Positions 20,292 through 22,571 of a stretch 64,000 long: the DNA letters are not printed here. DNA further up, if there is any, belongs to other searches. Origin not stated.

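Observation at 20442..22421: HydS-type sensory [FeFe]-hydrogenase domain fused directly to a histidine kinase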

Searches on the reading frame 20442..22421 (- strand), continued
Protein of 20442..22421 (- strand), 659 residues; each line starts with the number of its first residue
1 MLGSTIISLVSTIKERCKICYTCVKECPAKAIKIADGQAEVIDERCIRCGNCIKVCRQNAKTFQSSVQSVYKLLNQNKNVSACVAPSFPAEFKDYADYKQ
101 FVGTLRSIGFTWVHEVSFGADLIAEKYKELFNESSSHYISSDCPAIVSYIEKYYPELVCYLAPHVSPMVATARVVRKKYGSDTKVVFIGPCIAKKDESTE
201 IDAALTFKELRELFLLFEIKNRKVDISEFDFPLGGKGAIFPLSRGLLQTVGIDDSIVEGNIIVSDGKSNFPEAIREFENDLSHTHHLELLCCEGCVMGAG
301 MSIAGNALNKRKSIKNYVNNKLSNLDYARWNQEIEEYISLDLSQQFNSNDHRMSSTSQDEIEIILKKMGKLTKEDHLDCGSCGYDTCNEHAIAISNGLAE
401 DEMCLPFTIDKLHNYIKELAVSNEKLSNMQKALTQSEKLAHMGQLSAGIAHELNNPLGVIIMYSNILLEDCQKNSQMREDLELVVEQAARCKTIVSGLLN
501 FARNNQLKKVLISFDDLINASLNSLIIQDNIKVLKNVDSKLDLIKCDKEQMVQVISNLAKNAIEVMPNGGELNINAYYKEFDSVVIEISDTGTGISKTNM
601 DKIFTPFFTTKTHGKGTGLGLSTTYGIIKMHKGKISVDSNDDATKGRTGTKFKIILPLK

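Call 8: find_homologous_proteins(query=window:20442-22421:-, max_evalue=1e-10)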
Query window:20442-22421:- (659 aa): 7438 proteins with E <= 1e-10 among 8000 candidates; the best 120 are listed.
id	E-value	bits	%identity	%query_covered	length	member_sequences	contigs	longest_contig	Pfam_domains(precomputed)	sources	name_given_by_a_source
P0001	0.0e+0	1063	71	100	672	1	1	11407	PF02906.20,PF04060.19,PF00037.33,PF02518.32,PF00512.32,PF25160.2,PF13237.12,PF13187.12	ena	-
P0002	5.6e-278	942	63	99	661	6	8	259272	PF02906.20,PF04060.19,PF00037.33,PF02518.32,PF00512.32,PF12838.13,PF25160.2,PF13237.12,PF13187.12,PF14501.13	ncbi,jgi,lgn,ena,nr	ncbi:MAG: histidine kinase [Bacteroidetes bacterium RIFOXYA12_FULL_35_11]|nr:MAG: histidine kinase [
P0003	2.8e-277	940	64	99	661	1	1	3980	PF02906.20,PF04060.19,PF00037.33,PF02518.32,PF00512.32,PF13237.12,PF13187.12,PF14501.13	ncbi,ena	-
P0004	2.5e-275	933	62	99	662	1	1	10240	PF02906.20,PF04060.19,PF00037.33,PF02518.32,PF00512.32,PF25160.2,PF13237.12,PF13187.12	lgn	-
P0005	6.2e-269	912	62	99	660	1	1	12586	PF02906.20,PF04060.19,PF00037.33,PF02518.32,PF00512.32,PF25160.2,PF13237.12,PF13187.12,PF14501.13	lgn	-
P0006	3.1e-267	906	61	99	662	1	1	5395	PF02906.20,PF04060.19,PF00037.33,PF02518.32,PF00512.32,PF12838.13,PF25160.2,PF13237.12,PF13187.12,PF14501.13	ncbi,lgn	-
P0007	2.2e-264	897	60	99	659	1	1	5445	PF02906.20,PF04060.19,PF00037.33,PF02518.32,PF00512.32,PF12838.13,PF25160.2,PF13237.12,PF13187.12,PF14501.13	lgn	-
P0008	9.0e-264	895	87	68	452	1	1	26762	PF02906.20,PF04060.19,PF00037.33,PF25160.2,PF13237.12,PF13187.12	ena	-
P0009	1.3e-263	894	60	99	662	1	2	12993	PF02906.20,PF04060.19,PF00037.33,PF02518.32,PF00512.32,PF12838.13,PF25160.2,PF13237.12,PF13187.12,PF14501.13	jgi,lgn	jgi:iron only hydrogenase large subunit-like protein/nitrogen-specific signal transduction histidine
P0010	2.3e-262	890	88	68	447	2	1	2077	PF04060.19,PF02518.32,PF00512.32,PF14501.13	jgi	jgi:nitrogen-specific signal transduction histidine kinase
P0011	4.1e-262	889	59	98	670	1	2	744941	PF14697.12,PF02906.20,PF04060.19,PF00037.33,PF02518.32,PF00512.32,PF12838.13,PF25160.2,PF13237.12,PF13187.12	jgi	jgi:iron only hydrogenase large subunit-like protein/nitrogen-specific signal transduction histidine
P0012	3.3e-260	883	59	99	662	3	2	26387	PF02906.20,PF04060.19,PF00037.33,PF02518.32,PF00512.32,PF12838.13,PF25160.2,PF13237.12,PF13187.12,PF14501.13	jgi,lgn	jgi:iron only hydrogenase large subunit-like protein/nitrogen-specific signal transduction histidine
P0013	7.4e-258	875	60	99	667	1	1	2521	PF02906.20,PF04060.19,PF00037.33,PF02518.32,PF00512.32,PF12838.13,PF13237.12,PF13187.12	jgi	-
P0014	1.6e-257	874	61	98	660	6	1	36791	PF14697.12,PF02906.20,PF04060.19,PF00037.33,PF02518.32,PF00512.32,PF12838.13,PF13237.12,PF13187.12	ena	-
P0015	4.7e-257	873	61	98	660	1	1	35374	PF02906.20,PF04060.19,PF00037.33,PF02518.32,PF00512.32,PF12838.13,PF13237.12,PF13187.12,PF14501.13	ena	-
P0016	1.1e-256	872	59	99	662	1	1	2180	PF02906.20,PF04060.19,PF00037.33,PF02518.32,PF00512.32,PF12838.13,PF25160.2,PF13237.12,PF13187.12,PF14501.13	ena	-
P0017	1.3e-256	871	59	99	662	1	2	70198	PF02906.20,PF04060.19,PF00037.33,PF02518.32,PF00512.32,PF12838.13,PF25160.2,PF13237.12,PF13187.12,PF14501.13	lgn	-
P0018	1.0e-255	868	59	98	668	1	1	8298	PF02906.20,PF04060.19,PF00037.33,PF02518.32,PF00512.32,PF13237.12,PF13187.12,PF14501.13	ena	-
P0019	1.7e-255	868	59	98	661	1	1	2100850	PF02906.20,PF04060.19,PF00037.33,PF02518.32,PF00512.32,PF12838.13,PF13237.12,PF13187.12,PF14501.13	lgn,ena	-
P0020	1.9e-255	867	60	99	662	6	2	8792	PF02906.20,PF04060.19,PF00037.33,PF02518.32,PF00512.32,PF13237.12,PF13187.12,PF14501.13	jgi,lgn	-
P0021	3.4e-255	867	60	99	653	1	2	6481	PF02906.20,PF04060.19,PF00037.33,PF02518.32,PF00512.32,PF12838.13,PF13237.12,PF13187.12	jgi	jgi:iron only hydrogenase large subunit-like protein/nitrogen-specific signal transduction histidine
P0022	1.2e-254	865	59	99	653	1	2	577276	PF02906.20,PF04060.19,PF00037.33,PF02518.32,PF00512.32,PF12838.13,PF13237.12,PF13187.12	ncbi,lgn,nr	ncbi:MAG: 4Fe-4S dicluster domain-containing protein [Bacteroidales bacterium]|nr:4Fe-4S dicluster d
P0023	1.3e-254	865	59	98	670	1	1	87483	PF02906.20,PF04060.19,PF00037.33,PF02518.32,PF00512.32,PF12838.13,PF13589.13,PF13237.12,PF13187.12,PF14501.13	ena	-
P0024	1.7e-254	864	58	99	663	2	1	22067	PF02906.20,PF04060.19,PF00037.33,PF02518.32,PF00512.32,PF12838.13,PF13237.12,PF13187.12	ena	-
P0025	1.9e-254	864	61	99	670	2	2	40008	PF02906.20,PF04060.19,PF00037.33,PF02518.32,PF00512.32,PF12838.13,PF25160.2,PF13237.12,PF13187.12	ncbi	-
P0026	3.9e-254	863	61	98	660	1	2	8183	PF14697.12,PF02906.20,PF04060.19,PF00037.33,PF02518.32,PF00512.32,PF12838.13,PF13237.12,PF13187.12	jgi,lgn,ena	-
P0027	5.2e-254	863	59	98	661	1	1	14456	PF02906.20,PF04060.19,PF00037.33,PF02518.32,PF00512.32,PF12838.13,PF25160.2,PF13237.12,PF13187.12,PF14501.13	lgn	-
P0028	5.9e-254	863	58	99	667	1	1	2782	PF02906.20,PF04060.19,PF00037.33,PF02518.32,PF00512.32,PF12838.13,PF13237.12,PF13187.12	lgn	-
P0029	7.2e-254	862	60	98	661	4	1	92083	PF02906.20,PF04060.19,PF00037.33,PF02518.32,PF00512.32,PF12838.13,PF13237.12,PF13187.12,PF14501.13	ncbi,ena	ncbi:MAG: [Fe-Fe] hydrogenase large subunit C-terminal domain-containing protein [Bacteroidota bacte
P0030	8.3e-254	862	59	99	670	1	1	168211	PF02906.20,PF12797.13,PF04060.19,PF00037.33,PF02518.32,PF00512.32,PF12838.13,PF13237.12,PF13187.12,PF14501.13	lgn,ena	-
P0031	9.0e-254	862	60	98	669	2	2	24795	PF02906.20,PF04060.19,PF00037.33,PF02518.32,PF00512.32,PF13237.12,PF13187.12,PF14501.13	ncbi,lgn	ncbi:MAG: [Fe-Fe] hydrogenase large subunit C-terminal domain-containing protein [Bacteroidales bact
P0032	1.3e-253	861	59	98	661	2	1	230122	PF02906.20,PF04060.19,PF00037.33,PF02518.32,PF00512.32,PF12838.13,PF13237.12,PF13187.12,PF14501.13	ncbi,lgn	-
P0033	1.3e-253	861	60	99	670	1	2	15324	PF02906.20,PF04060.19,PF00037.33,PF02518.32,PF00512.32,PF12838.13,PF25160.2,PF13237.12,PF13187.12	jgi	-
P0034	1.6e-253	861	59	98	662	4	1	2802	PF02906.20,PF04060.19,PF12837.13,PF00037.33,PF02518.32,PF00512.32,PF12838.13,PF13237.12,PF13187.12,PF14501.13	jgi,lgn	jgi:iron only hydrogenase large subunit-like protein/nitrogen-specific signal transduction histidine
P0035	2.1e-253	861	58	99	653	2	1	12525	PF02906.20,PF04060.19,PF00037.33,PF02518.32,PF00512.32,PF12838.13,PF13237.12,PF13187.12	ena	-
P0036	2.1e-253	861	60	99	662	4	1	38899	PF02906.20,PF04060.19,PF00037.33,PF02518.32,PF00512.32,PF13589.13,PF13237.12,PF13187.12,PF14501.13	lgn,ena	-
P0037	2.3e-253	861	59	99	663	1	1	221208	PF02906.20,PF04060.19,PF00037.33,PF02518.32,PF00512.32,PF12838.13,PF25160.2,PF13237.12,PF13187.12,PF14501.13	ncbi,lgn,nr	ncbi:MAG: ATP-binding protein [Bacteroidetes bacterium]|nr:ATP-binding protein [Bacteroidota bacteri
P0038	2.7e-253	860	60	99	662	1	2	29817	PF02906.20,PF04060.19,PF12837.13,PF00037.33,PF02518.32,PF00512.32,PF13237.12,PF13187.12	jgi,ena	-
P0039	3.3e-253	860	59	98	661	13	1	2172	PF02906.20,PF04060.19,PF00037.33,PF02518.32,PF00512.32,PF13237.12,PF13187.12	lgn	-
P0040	5.5e-253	859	60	98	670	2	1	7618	PF02906.20,PF04060.19,PF00037.33,PF02518.32,PF00512.32,PF13237.12,PF13187.12,PF14501.13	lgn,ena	-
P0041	2.1e-252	857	57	99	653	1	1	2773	PF02906.20,PF04060.19,PF00037.33,PF02518.32,PF00512.32,PF12838.13,PF13237.12,PF13187.12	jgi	jgi:two-component system NtrC family sensor kinase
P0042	3.9e-252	856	59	99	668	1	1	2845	PF02906.20,PF04060.19,PF00037.33,PF02518.32,PF00512.32,PF13237.12,PF13187.12,PF14501.13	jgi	jgi:nitrogen-specific signal transduction histidine kinase/ferredoxin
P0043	4.7e-252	856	59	98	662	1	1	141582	PF02906.20,PF04060.19,PF00037.33,PF02518.32,PF00512.32,PF12838.13,PF13237.12,PF13187.12,PF14501.13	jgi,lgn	-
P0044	5.0e-252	856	58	99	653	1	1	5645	PF02906.20,PF04060.19,PF00037.33,PF02518.32,PF00512.32,PF12838.13,PF13237.12,PF13187.12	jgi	jgi:iron only hydrogenase large subunit-like protein/nitrogen-specific signal transduction histidine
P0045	5.4e-252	856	59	98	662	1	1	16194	PF02906.20,PF04060.19,PF12837.13,PF00037.33,PF02518.32,PF00512.32,PF12838.13,PF13237.12,PF13187.12,PF14501.13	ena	-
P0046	6.3e-252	856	59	99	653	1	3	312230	PF02906.20,PF04060.19,PF00037.33,PF02518.32,PF00512.32,PF13237.12,PF13187.12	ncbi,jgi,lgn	jgi:iron only hydrogenase large subunit-like protein/nitrogen-specific signal transduction histidine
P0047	7.1e-252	856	59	99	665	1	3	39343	PF02906.20,PF04060.19,PF00037.33,PF02518.32,PF00512.32,PF25160.2,PF13237.12,PF13187.12,PF14501.13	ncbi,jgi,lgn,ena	-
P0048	7.7e-252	856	57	99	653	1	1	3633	PF02906.20,PF04060.19,PF00037.33,PF02518.32,PF00512.32,PF13237.12,PF13187.12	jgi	jgi:iron only hydrogenase large subunit-like protein/nitrogen-specific signal transduction histidine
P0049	8.5e-252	855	57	99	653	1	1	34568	PF02906.20,PF04060.19,PF00037.33,PF02518.32,PF00512.32,PF13237.12,PF13187.12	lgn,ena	-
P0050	8.8e-252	855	57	99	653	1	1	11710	PF02906.20,PF04060.19,PF00037.33,PF02518.32,PF00512.32,PF13237.12,PF13187.12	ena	-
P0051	9.7e-252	855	59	98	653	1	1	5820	PF02906.20,PF04060.19,PF00037.33,PF02518.32,PF00512.32,PF12838.13,PF13237.12,PF13187.12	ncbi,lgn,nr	ncbi:MAG TPA: [Fe-Fe] hydrogenase large subunit C-terminal domain-containing protein [Bacteroidales 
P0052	1.0e-251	855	59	98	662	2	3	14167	PF02906.20,PF04060.19,PF12837.13,PF00037.33,PF02518.32,PF00512.32,PF12838.13,PF13237.12,PF13187.12,PF14501.13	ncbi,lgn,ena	-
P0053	1.2e-251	855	57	99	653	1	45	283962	PF02906.20,PF04060.19,PF00037.33,PF02518.32,PF00512.32,PF13237.12,PF13187.12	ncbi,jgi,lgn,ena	jgi:iron only hydrogenase large subunit-like protein/nitrogen-specific signal transduction histidine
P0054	1.3e-251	855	58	98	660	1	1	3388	PF02906.20,PF04060.19,PF00037.33,PF02518.32,PF00512.32,PF12838.13,PF13237.12,PF13187.12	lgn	-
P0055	1.6e-251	854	57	99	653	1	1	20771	PF02906.20,PF04060.19,PF00037.33,PF02518.32,PF00512.32,PF13237.12,PF13187.12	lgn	-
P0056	3.0e-251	854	59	99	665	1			PF02906.20,PF04060.19,PF00037.33,PF02518.32,PF00512.32,PF25160.2,PF13237.12,PF13187.12,PF14501.13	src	-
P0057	3.3e-251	853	57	99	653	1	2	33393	PF02906.20,PF04060.19,PF00037.33,PF02518.32,PF00512.32,PF13237.12,PF13187.12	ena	-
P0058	5.0e-251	853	58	99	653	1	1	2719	PF02906.20,PF04060.19,PF00037.33,PF02518.32,PF00512.32,PF12838.13,PF13237.12,PF13187.12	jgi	jgi:two-component system NtrC family sensor kinase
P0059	5.1e-251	853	57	99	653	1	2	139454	PF02906.20,PF04060.19,PF00037.33,PF02518.32,PF00512.32,PF12838.13,PF13237.12,PF13187.12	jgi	jgi:iron only hydrogenase large subunit-like protein/nitrogen-specific signal transduction histidine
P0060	5.1e-251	853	58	98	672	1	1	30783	PF14697.12,PF12837.13,PF00512.32,PF12838.13,PF02906.20,PF04060.19,PF00037.33,PF02518.32,PF25160.2,PF13237.12,PF13187.12,PF14501.13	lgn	-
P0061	6.4e-251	852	58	99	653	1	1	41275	PF02906.20,PF04060.19,PF00037.33,PF02518.32,PF00512.32,PF12838.13,PF13589.13,PF13237.12,PF13187.12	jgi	jgi:iron only hydrogenase large subunit-like protein/nitrogen-specific signal transduction histidine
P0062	7.2e-251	852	60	98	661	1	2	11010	PF14697.12,PF02906.20,PF04060.19,PF00037.33,PF02518.32,PF00512.32,PF12838.13,PF13237.12,PF13187.12,PF14501.13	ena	-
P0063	9.3e-251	852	58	99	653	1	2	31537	PF02906.20,PF04060.19,PF00037.33,PF02518.32,PF00512.32,PF13237.12,PF13187.12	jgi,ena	-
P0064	9.5e-251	852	58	99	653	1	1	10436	PF02906.20,PF04060.19,PF00037.33,PF02518.32,PF00512.32,PF13237.12,PF13187.12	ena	-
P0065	1.1e-250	852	58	99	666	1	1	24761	PF02906.20,PF04060.19,PF00037.33,PF02518.32,PF00512.32,PF13237.12,PF13187.12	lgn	-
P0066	1.3e-250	851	58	99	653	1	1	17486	PF02906.20,PF04060.19,PF00037.33,PF02518.32,PF00512.32,PF13237.12,PF13187.12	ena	-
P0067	1.3e-250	851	60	99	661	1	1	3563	PF02906.20,PF04060.19,PF00037.33,PF02518.32,PF00512.32,PF12838.13,PF13237.12,PF13187.12,PF14501.13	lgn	-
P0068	1.4e-250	851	57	99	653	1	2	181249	PF02906.20,PF04060.19,PF00037.33,PF02518.32,PF00512.32,PF13237.12,PF13187.12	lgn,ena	-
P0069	1.5e-250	851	57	98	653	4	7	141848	PF02906.20,PF04060.19,PF00037.33,PF02518.32,PF00512.32,PF12838.13,PF13237.12,PF13187.12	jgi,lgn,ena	-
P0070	1.5e-250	851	58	99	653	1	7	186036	PF02906.20,PF04060.19,PF00037.33,PF02518.32,PF00512.32,PF12838.13,PF13237.12,PF13187.12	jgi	jgi:iron only hydrogenase large subunit-like protein/nitrogen-specific signal transduction histidine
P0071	1.8e-250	851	58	99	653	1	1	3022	PF02906.20,PF04060.19,PF00037.33,PF02518.32,PF00512.32,PF12838.13,PF13237.12,PF13187.12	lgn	-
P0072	1.8e-250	851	57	99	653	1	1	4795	PF02906.20,PF04060.19,PF00037.33,PF02518.32,PF00512.32,PF13237.12,PF13187.12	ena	-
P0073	1.9e-250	851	57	99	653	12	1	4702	PF02906.20,PF04060.19,PF00037.33,PF02518.32,PF00512.32,PF13237.12,PF13187.12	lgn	-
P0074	2.0e-250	851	58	98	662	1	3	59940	PF02906.20,PF04060.19,PF12837.13,PF00037.33,PF02518.32,PF00512.32,PF12838.13,PF13237.12,PF13187.12,PF14501.13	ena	-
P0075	2.0e-250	851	57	98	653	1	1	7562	PF02906.20,PF04060.19,PF00037.33,PF02518.32,PF00512.32,PF12838.13,PF13589.13,PF13237.12,PF13187.12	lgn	-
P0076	2.2e-250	851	58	98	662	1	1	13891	PF02906.20,PF04060.19,PF00037.33,PF02518.32,PF00512.32,PF12838.13,PF25160.2,PF13237.12,PF13187.12,PF14501.13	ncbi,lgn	-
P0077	2.5e-250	851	58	99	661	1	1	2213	PF02906.20,PF04060.19,PF00037.33,PF02518.32,PF00512.32,PF12838.13,PF13237.12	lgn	-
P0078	2.6e-250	850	59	99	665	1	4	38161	PF02906.20,PF04060.19,PF12837.13,PF00037.33,PF02518.32,PF00512.32,PF25160.2,PF13237.12,PF13187.12,PF14501.13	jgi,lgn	jgi:iron only hydrogenase large subunit-like protein/nitrogen-specific signal transduction histidine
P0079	2.9e-250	850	58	99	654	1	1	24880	PF02906.20,PF04060.19,PF00037.33,PF02518.32,PF00512.32,PF13237.12,PF13187.12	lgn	-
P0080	3.0e-250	850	59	99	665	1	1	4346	PF02906.20,PF04060.19,PF12837.13,PF00037.33,PF02518.32,PF00512.32,PF25160.2,PF13237.12,PF13187.12,PF14501.13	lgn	-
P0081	3.0e-250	850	57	99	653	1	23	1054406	PF02906.20,PF04060.19,PF00037.33,PF02518.32,PF00512.32,PF13237.12,PF13187.12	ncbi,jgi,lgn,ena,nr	ncbi:MAG TPA: [Fe-Fe] hydrogenase large subunit C-terminal domain-containing protein [Bacteroidales 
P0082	3.4e-250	850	58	99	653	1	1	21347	PF02906.20,PF04060.19,PF00037.33,PF02518.32,PF00512.32,PF12838.13,PF13237.12,PF13187.12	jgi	jgi:iron only hydrogenase large subunit-like protein/nitrogen-specific signal transduction histidine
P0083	3.5e-250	850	58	99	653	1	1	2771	PF02906.20,PF04060.19,PF00037.33,PF02518.32,PF00512.32,PF12838.13,PF13237.12,PF13187.12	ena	-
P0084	3.7e-250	850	58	99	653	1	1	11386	PF02906.20,PF04060.19,PF00037.33,PF02518.32,PF00512.32,PF12838.13,PF13237.12,PF13187.12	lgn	-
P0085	3.8e-250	850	56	99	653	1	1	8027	PF02906.20,PF04060.19,PF12837.13,PF00037.33,PF02518.32,PF00512.32,PF12838.13,PF13237.12,PF13187.12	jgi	jgi:iron only hydrogenase large subunit-like protein/nitrogen-specific signal transduction histidine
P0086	4.0e-250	850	57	99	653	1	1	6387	PF02906.20,PF04060.19,PF00037.33,PF02518.32,PF00512.32,PF12838.13,PF13237.12,PF13187.12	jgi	-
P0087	4.1e-250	850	57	99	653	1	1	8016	PF02906.20,PF04060.19,PF00037.33,PF02518.32,PF00512.32,PF13237.12,PF13187.12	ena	-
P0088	4.2e-250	850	58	99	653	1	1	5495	PF02906.20,PF04060.19,PF00037.33,PF02518.32,PF00512.32,PF12838.13,PF13237.12,PF13187.12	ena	-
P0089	4.2e-250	850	58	99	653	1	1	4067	PF02906.20,PF04060.19,PF00037.33,PF02518.32,PF00512.32,PF12838.13,PF13237.12,PF13187.12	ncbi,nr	ncbi:MAG: ATP-binding protein [Bacteroidia bacterium]|nr:ATP-binding protein [Bacteroidia bacterium]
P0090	4.5e-250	850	57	99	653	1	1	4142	PF02906.20,PF04060.19,PF00037.33,PF02518.32,PF00512.32,PF12838.13,PF13237.12,PF13187.12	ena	-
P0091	5.7e-250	849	59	99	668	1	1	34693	PF02906.20,PF04060.19,PF00037.33,PF02518.32,PF00512.32,PF13237.12,PF13187.12,PF14501.13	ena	-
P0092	5.9e-250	849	58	99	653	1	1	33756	PF02906.20,PF04060.19,PF00037.33,PF02518.32,PF00512.32,PF12838.13,PF13237.12,PF13187.12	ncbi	-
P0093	6.0e-250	849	58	99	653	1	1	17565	PF02906.20,PF04060.19,PF00037.33,PF02518.32,PF00512.32,PF12838.13,PF13237.12,PF13187.12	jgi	jgi:iron only hydrogenase large subunit-like protein/nitrogen-specific signal transduction histidine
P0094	6.4e-250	849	58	98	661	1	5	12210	PF14697.12,PF02906.20,PF04060.19,PF12837.13,PF00037.33,PF02518.32,PF00512.32,PF12838.13,PF13237.12,PF13187.12,PF14501.13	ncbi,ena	-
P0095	6.4e-250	849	57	99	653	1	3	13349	PF02906.20,PF04060.19,PF00037.33,PF02518.32,PF00512.32,PF12838.13,PF13237.12,PF13187.12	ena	-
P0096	6.6e-250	849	58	99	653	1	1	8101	PF02906.20,PF04060.19,PF00037.33,PF02518.32,PF00512.32,PF12838.13,PF13237.12,PF13187.12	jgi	jgi:iron only hydrogenase large subunit-like protein/nitrogen-specific signal transduction histidine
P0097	7.2e-250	849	58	99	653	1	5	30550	PF02906.20,PF04060.19,PF00037.33,PF02518.32,PF00512.32,PF13237.12,PF13187.12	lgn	-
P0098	7.6e-250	849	58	99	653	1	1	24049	PF02906.20,PF04060.19,PF00037.33,PF02518.32,PF00512.32,PF12838.13,PF13237.12,PF13187.12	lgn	-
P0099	9.5e-250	849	58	99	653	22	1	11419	PF02906.20,PF04060.19,PF00037.33,PF02518.32,PF00512.32,PF12838.13,PF13237.12,PF13187.12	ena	-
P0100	9.5e-250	849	57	99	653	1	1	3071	PF02906.20,PF04060.19,PF00037.33,PF02518.32,PF00512.32,PF13237.12,PF13187.12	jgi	jgi:nitrogen-specific signal transduction histidine kinase/NAD-dependent dihydropyrimidine dehydroge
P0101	1.0e-249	849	58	99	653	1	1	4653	PF02906.20,PF04060.19,PF00037.33,PF02518.32,PF00512.32,PF12838.13,PF13237.12,PF13187.12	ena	-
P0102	1.0e-249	848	59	99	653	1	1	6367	PF02906.20,PF04060.19,PF00037.33,PF02518.32,PF00512.32,PF12838.13,PF13237.12,PF13187.12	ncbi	-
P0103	1.1e-249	848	58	99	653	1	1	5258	PF02906.20,PF04060.19,PF00037.33,PF02518.32,PF00512.32,PF12838.13,PF13237.12,PF13187.12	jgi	jgi:iron only hydrogenase large subunit-like protein/nitrogen-specific signal transduction histidine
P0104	1.1e-249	848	57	99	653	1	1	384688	PF02906.20,PF04060.19,PF00037.33,PF02518.32,PF00512.32,PF12838.13,PF13237.12,PF13187.12,PF14501.13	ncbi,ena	-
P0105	1.1e-249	848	58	99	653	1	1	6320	PF02906.20,PF04060.19,PF00037.33,PF02518.32,PF00512.32,PF12838.13,PF13237.12,PF13187.12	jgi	jgi:iron only hydrogenase large subunit-like protein/nitrogen-specific signal transduction histidine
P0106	1.1e-249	848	58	99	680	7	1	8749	PF02906.20,PF04060.19,PF00037.33,PF02518.32,PF00512.32,PF13237.12,PF13187.12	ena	-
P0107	1.2e-249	848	58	99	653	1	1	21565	PF02906.20,PF04060.19,PF00037.33,PF02518.32,PF00512.32,PF13237.12,PF13187.12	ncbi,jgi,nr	ncbi:MAG: ATP-binding protein [Bacteroidales bacterium]|jgi:iron only hydrogenase large subunit-like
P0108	1.2e-249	848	56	99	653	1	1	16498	PF02906.20,PF04060.19,PF00037.33,PF02518.32,PF00512.32,PF13237.12,PF13187.12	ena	-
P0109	1.3e-249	848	58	98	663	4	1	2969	PF02906.20,PF04060.19,PF00037.33,PF02518.32,PF00512.32,PF12838.13,PF13237.12,PF13187.12,PF14501.13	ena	-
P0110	1.4e-249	848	57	99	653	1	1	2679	PF02906.20,PF04060.19,PF00037.33,PF02518.32,PF00512.32,PF12838.13,PF13237.12,PF13187.12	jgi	-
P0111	1.4e-249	848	60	98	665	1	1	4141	PF02906.20,PF04060.19,PF12837.13,PF00037.33,PF02518.32,PF00512.32,PF12838.13,PF25160.2,PF13237.12,PF13187.12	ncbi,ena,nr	ncbi:MAG TPA: [Fe-Fe] hydrogenase large subunit C-terminal domain-containing protein [Tenuifilaceae 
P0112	1.6e-249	848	57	99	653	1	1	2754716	PF02906.20,PF04060.19,PF00037.33,PF02518.32,PF00512.32,PF12838.13,PF13237.12,PF13187.12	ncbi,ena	-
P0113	1.8e-249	848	58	99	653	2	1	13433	PF02906.20,PF04060.19,PF00037.33,PF02518.32,PF00512.32,PF12838.13,PF13237.12,PF13187.12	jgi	-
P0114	1.8e-249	848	59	100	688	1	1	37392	PF02906.20,PF04060.19,PF00037.33,PF02518.32,PF00512.32,PF12838.13,PF25160.2,PF13237.12,PF13187.12,PF14501.13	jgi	jgi:iron only hydrogenase large subunit-like protein/nitrogen-specific signal transduction histidine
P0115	1.9e-249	848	57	98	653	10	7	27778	PF02906.20,PF04060.19,PF00037.33,PF02518.32,PF00512.32,PF12838.13,PF13589.13,PF13237.12,PF13187.12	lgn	-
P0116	1.9e-249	848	58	99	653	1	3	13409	PF02906.20,PF04060.19,PF00037.33,PF02518.32,PF00512.32,PF12838.13,PF13237.12,PF13187.12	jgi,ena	-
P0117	2.2e-249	847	57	98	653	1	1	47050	PF02906.20,PF04060.19,PF00037.33,PF02518.32,PF00512.32,PF13237.12,PF13187.12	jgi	jgi:two-component system NtrC family sensor kinase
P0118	2.3e-249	847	57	99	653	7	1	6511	PF02906.20,PF04060.19,PF00037.33,PF02518.32,PF00512.32,PF12838.13,PF13237.12,PF13187.12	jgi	jgi:iron only hydrogenase large subunit-like protein/nitrogen-specific signal transduction histidine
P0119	2.4e-249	847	58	99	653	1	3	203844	PF02906.20,PF04060.19,PF00037.33,PF02518.32,PF00512.32,PF13237.12,PF13187.12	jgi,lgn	jgi:iron only hydrogenase large subunit-like protein/nitrogen-specific signal transduction histidine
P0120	2.5e-249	847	58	99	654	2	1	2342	PF02906.20,PF04060.19,PF00037.33,PF02518.32,PF00512.32,PF12838.13,PF13237.12,PF13187.12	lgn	-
